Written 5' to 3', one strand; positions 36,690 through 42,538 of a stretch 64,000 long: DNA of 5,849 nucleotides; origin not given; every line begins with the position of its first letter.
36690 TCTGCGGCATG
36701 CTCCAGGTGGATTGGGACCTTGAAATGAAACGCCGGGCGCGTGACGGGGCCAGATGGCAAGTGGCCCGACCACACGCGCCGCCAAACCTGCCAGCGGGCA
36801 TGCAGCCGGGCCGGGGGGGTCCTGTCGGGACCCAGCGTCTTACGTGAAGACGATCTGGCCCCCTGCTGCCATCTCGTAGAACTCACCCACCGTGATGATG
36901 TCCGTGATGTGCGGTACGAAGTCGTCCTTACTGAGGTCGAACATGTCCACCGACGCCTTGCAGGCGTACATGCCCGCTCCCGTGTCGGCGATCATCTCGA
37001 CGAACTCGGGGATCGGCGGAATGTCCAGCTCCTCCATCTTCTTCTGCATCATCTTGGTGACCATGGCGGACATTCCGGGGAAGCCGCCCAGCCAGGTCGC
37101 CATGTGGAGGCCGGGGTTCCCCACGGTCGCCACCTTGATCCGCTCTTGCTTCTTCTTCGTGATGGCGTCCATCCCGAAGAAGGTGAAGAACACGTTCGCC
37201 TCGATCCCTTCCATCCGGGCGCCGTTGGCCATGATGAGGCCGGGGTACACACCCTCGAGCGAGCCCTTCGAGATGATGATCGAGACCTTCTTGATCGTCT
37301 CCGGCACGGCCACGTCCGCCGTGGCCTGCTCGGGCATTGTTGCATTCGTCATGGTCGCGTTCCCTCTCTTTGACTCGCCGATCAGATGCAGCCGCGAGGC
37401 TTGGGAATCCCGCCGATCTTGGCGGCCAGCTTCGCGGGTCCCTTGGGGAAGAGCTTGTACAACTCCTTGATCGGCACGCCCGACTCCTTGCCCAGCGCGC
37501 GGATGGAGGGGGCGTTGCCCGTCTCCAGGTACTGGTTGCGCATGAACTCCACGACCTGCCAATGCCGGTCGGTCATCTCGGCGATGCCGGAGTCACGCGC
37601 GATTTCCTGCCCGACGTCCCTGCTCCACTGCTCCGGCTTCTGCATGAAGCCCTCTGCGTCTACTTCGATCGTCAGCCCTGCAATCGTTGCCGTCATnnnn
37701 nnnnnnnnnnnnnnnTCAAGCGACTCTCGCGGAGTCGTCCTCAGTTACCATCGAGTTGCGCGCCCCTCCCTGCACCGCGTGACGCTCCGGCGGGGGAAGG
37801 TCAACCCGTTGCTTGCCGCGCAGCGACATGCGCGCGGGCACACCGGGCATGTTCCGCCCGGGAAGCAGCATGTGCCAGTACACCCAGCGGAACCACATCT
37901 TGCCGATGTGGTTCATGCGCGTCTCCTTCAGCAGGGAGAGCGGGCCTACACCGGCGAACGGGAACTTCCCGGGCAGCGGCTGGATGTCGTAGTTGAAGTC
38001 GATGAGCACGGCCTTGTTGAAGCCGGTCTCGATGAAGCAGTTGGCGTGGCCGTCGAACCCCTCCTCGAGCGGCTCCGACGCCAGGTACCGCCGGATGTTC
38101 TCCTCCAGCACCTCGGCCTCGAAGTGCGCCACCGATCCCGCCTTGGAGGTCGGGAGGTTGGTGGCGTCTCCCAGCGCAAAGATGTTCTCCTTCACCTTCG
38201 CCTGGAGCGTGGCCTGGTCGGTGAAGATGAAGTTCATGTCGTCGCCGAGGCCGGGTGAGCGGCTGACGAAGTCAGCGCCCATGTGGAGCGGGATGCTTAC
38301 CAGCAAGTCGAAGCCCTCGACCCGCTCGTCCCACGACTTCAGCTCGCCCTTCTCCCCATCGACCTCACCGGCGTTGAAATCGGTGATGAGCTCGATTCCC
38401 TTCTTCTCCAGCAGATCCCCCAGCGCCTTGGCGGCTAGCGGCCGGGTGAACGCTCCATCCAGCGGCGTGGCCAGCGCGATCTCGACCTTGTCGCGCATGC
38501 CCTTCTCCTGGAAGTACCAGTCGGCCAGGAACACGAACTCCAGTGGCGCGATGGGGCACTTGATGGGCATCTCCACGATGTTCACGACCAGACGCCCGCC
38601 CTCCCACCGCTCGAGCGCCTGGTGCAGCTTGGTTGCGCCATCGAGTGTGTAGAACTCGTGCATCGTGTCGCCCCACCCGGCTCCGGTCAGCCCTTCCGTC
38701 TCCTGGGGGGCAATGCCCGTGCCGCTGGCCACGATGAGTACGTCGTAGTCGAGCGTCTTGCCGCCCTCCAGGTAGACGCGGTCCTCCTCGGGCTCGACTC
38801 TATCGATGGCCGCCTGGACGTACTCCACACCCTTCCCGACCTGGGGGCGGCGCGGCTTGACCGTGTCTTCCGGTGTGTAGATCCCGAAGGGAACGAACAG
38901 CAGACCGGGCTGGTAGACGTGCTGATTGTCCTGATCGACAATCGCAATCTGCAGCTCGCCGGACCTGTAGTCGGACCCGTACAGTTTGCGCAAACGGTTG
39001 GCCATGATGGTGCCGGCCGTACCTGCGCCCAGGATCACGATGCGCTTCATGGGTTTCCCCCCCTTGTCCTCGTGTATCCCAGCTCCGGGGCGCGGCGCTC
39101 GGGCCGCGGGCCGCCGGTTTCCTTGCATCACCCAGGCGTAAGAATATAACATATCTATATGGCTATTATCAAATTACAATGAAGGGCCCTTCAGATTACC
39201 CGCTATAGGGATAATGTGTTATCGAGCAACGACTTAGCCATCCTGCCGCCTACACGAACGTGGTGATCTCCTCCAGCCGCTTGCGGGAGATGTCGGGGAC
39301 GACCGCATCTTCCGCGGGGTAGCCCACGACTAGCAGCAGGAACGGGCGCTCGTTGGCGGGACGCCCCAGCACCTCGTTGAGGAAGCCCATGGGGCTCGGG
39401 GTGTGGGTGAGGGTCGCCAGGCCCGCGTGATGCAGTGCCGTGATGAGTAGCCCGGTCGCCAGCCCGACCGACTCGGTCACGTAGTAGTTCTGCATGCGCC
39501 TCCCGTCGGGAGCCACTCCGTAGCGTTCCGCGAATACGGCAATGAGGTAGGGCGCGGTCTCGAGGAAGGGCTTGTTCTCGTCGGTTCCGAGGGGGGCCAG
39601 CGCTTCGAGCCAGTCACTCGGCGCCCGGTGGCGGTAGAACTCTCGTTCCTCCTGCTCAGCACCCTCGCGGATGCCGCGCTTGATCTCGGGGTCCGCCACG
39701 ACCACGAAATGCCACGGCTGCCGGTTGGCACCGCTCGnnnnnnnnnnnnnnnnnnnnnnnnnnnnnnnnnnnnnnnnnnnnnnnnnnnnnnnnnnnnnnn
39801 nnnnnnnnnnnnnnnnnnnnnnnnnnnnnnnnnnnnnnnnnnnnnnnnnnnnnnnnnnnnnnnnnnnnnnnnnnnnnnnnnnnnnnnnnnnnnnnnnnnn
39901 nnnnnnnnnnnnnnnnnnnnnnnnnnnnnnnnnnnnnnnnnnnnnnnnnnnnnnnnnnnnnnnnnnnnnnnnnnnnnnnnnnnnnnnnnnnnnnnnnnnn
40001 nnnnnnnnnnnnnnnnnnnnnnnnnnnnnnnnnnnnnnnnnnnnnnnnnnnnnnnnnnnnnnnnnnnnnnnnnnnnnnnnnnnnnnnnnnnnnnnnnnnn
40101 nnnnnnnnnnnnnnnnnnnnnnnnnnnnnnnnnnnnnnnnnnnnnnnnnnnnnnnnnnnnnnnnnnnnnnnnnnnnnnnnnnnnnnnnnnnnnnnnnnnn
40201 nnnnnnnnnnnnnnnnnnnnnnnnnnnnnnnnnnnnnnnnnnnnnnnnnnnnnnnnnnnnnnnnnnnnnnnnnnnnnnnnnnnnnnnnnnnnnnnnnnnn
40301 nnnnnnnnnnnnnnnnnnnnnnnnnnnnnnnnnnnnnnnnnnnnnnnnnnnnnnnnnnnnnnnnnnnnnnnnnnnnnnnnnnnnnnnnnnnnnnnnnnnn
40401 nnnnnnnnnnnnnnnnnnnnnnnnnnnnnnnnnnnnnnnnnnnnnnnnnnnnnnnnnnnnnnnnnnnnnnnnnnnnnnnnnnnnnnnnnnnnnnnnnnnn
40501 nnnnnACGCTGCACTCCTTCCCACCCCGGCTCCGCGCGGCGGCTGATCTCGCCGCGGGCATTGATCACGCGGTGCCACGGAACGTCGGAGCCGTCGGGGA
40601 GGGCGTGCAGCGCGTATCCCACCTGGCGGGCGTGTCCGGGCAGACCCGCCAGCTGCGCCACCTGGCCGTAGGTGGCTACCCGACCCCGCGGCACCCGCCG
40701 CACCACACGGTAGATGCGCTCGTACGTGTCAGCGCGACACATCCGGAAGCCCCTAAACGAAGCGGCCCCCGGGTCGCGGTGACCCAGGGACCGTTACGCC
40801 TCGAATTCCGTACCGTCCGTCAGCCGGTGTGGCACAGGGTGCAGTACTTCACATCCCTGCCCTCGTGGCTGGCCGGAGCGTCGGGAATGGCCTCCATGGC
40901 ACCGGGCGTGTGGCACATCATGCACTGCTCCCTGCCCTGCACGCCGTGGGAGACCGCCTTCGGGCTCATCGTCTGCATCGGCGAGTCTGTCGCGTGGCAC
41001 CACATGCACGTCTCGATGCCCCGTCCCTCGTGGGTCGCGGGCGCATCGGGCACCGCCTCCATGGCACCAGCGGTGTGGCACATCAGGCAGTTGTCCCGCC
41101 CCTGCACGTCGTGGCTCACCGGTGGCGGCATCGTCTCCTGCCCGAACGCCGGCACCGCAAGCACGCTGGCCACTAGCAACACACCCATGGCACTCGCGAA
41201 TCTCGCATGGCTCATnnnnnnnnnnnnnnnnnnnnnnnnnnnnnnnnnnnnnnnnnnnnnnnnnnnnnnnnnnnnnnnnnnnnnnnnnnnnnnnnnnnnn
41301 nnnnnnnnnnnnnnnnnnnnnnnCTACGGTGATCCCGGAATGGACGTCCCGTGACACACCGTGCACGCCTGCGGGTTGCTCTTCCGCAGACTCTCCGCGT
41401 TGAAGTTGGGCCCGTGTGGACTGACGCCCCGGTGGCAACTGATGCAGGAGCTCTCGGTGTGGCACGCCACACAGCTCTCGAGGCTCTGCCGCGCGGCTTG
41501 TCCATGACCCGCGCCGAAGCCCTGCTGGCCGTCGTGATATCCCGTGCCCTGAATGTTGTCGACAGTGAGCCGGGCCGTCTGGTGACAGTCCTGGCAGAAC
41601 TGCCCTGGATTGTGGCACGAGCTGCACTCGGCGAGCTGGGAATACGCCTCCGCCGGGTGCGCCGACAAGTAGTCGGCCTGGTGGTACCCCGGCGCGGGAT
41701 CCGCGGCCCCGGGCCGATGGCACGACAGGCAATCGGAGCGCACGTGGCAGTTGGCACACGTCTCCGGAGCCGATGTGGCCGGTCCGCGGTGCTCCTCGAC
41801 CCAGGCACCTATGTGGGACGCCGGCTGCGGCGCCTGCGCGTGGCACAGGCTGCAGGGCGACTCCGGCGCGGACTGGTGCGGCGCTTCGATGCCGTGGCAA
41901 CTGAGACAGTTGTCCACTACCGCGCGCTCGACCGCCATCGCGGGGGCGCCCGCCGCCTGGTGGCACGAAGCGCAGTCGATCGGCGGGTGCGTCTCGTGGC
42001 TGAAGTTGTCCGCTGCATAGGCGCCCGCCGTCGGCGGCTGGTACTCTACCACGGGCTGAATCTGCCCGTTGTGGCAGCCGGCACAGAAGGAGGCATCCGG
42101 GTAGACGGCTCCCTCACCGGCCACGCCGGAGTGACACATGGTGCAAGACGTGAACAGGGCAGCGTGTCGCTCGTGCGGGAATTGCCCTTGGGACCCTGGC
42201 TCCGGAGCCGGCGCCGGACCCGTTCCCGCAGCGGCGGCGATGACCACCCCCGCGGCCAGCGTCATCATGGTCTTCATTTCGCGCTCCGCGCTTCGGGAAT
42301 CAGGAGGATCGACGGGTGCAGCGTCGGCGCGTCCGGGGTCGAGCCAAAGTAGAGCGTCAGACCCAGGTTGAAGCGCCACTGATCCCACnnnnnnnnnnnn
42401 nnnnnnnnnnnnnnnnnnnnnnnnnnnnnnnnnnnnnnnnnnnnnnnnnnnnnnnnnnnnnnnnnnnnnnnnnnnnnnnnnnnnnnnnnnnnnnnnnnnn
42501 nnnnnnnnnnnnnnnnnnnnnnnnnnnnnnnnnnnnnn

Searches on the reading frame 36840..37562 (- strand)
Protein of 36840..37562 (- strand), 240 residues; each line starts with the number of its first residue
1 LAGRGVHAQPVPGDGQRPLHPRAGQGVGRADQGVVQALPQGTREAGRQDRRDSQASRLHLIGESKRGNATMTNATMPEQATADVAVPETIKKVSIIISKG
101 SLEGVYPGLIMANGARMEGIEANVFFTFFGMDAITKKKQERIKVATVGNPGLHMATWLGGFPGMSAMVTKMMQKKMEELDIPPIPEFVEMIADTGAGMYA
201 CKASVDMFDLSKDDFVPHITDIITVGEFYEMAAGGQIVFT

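Call 45: search_protein_families(library=pfam, proteins=[window:36840-37562:-], max_evalue=0.001)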
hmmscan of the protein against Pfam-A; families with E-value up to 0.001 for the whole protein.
window:36840-37562:- (240 aa): 2 families
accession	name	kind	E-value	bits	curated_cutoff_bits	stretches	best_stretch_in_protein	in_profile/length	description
PF13686.11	DrsE_2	-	6.6e-32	111.1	25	1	91-237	3-153/156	DsrE/DsrF/DrsH-like family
PF02635.20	DsrE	-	8.7e-06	26.3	22.7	1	91-236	1-111/116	DsrE/DsrF-like family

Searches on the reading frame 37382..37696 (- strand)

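Call 45: search_protein_families(library=pfam, proteins=[window:37382-37696:-], max_evalue=0.001)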
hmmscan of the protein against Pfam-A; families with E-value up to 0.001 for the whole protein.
window:37382-37696:- (104 aa): 1 family
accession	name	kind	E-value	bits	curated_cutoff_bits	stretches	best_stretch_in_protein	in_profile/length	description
PF04358.19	DsrC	-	6.6e-34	117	24.9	1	5-104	2-107/107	DsrC like protein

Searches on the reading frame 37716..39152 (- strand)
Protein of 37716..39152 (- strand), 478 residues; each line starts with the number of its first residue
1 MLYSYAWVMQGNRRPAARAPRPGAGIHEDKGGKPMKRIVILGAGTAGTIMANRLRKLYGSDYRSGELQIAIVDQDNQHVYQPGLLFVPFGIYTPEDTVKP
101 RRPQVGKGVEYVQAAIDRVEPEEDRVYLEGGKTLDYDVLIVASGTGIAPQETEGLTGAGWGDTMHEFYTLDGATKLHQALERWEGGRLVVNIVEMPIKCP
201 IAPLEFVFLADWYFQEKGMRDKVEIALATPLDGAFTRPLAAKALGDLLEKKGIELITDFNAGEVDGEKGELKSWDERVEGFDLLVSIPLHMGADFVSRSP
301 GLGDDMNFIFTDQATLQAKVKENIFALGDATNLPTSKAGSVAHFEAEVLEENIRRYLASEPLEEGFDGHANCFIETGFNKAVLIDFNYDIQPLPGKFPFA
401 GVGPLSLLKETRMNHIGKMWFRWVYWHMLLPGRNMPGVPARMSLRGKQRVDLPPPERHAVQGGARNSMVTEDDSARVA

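Call 45: search_protein_families(library=pfam, proteins=[window:37716-39152:-], max_evalue=0.001)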
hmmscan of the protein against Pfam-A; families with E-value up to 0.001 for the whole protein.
window:37716-39152:- (478 aa): 2 families
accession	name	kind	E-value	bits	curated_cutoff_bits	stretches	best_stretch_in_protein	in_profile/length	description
PF07992.20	Pyr_redox_2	-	7.6e-13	49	26.1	1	37-188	2-145/291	Pyridine nucleotide-disulphide oxidoreductase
PF05834.18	Lycopene_cycl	-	0.00024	20.7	23.4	0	107-149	100-145/380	Lycopene cyclase protein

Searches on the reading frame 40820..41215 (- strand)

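Call 4: search_protein_families(library=pfam, proteins=[window:40820-41215:-], max_evalue=0.01)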
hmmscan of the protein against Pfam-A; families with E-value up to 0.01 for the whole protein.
window:40820-41215:- (131 aa): 6 families
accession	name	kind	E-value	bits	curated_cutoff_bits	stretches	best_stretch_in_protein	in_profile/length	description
PF23145.1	Zf_2nd_IFT121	-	4.3e-07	29.9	25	0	34-49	28-43/45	IFT121, second zinc finger domain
PF14522.11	Cytochrome_C7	-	2.3e-05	24.5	24.8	2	35-103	5-67/67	Cytochrome c7 and related cytochrome c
PF02085.21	Cytochrom_CIII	-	0.00026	21.7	22.9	1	33-128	23-100/101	Class III cytochrome C family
PF22113.1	Mtrc-MtrF_II-IV_dom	-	0.00026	21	30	1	40-108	81-169/176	Outer membrane cytochrome MtrC/MtrF-like, domains II/IV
PF09699.15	Paired_CXXCH_1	-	0.0028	17.7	20.6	0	39-77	5-39/41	Doubled CXXCH motif (Paired_CXXCH_1)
PF14537.11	Cytochrom_c3_2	-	0.01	16.8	25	0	42-130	8-79/79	Cytochrome c3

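Call 5: search_protein_families(library=ncbifam, proteins=[window:40820-41215:-], max_evalue=0.01)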
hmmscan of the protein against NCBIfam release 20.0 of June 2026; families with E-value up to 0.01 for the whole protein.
window:40820-41215:- (131 aa): 3 families
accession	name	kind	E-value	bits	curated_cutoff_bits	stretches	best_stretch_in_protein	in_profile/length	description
NF041762.1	diheme_GEGP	equivalog_domain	0.00034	19.9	300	1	41-85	27-65/359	GEGP motif-containing diheme protein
TIGR03507.1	decahem_SO1788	subfamily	0.0013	17.3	209.3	0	41-107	577-665/672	OmcA/MtrC family decaheme c-type cytochrome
TIGR03153.1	cytochr_NrfH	equivalog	0.009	16.1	134.2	0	40-75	102-134/138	cytochrome c nitrite reductase small subunit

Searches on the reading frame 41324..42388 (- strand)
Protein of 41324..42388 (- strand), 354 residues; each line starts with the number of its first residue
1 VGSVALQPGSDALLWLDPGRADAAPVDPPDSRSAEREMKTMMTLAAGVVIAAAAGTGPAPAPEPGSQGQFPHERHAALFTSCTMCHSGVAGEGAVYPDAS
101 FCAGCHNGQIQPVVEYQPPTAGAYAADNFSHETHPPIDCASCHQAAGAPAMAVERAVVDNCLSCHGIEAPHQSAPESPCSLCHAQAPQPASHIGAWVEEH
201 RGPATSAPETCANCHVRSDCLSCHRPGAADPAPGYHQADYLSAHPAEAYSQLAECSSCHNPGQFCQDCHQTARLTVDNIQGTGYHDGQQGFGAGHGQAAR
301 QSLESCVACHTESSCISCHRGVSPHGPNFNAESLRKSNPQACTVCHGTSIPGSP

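Call 4: search_protein_families(library=pfam, proteins=[window:41324-42388:-], max_evalue=0.01)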
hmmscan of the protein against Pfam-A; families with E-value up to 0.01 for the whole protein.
window:41324-42388:- (354 aa): 5 families
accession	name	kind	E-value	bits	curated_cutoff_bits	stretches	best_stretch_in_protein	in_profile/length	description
PF14522.11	Cytochrome_C7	-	3.4e-14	52.9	24.8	1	69-109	2-51/67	Cytochrome c7 and related cytochrome c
PF22113.1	Mtrc-MtrF_II-IV_dom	-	3.8e-10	40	30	1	81-263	8-167/176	Outer membrane cytochrome MtrC/MtrF-like, domains II/IV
PF14537.11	Cytochrom_c3_2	-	2.1e-08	34.9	25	1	75-145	2-66/79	Cytochrome c3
PF09699.15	Paired_CXXCH_1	-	5e-08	33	20.6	2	312-347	6-37/41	Doubled CXXCH motif (Paired_CXXCH_1)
PF02085.21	Cytochrom_CIII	-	7.2e-08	33.1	22.9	1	126-215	20-101/101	Class III cytochrome C family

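Call 5: search_protein_families(library=ncbifam, proteins=[window:41324-42388:-], max_evalue=0.01)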
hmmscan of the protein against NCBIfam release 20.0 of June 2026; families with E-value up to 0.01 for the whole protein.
window:41324-42388:- (354 aa): 4 families
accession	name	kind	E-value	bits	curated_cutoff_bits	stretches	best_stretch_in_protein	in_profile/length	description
NF038038.1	cytoc_DsrJ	equivalog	0.0014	19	100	0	252-275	89-114/121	sulfate reduction electron transfer complex DsrMKJOP subunit DsrJ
TIGR03507.1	decahem_SO1788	subfamily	0.0022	16.5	209.3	0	265-312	492-519/672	OmcA/MtrC family decaheme c-type cytochrome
TIGR03508.1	decahem_SO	subfamily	0.0025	17.3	192.2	0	314-348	191-221/258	DmsE family decaheme c-type cytochrome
NF043011.1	CytC7_Geobact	equivalog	0.0036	17.8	120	1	42-108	11-76/89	cytochrome c7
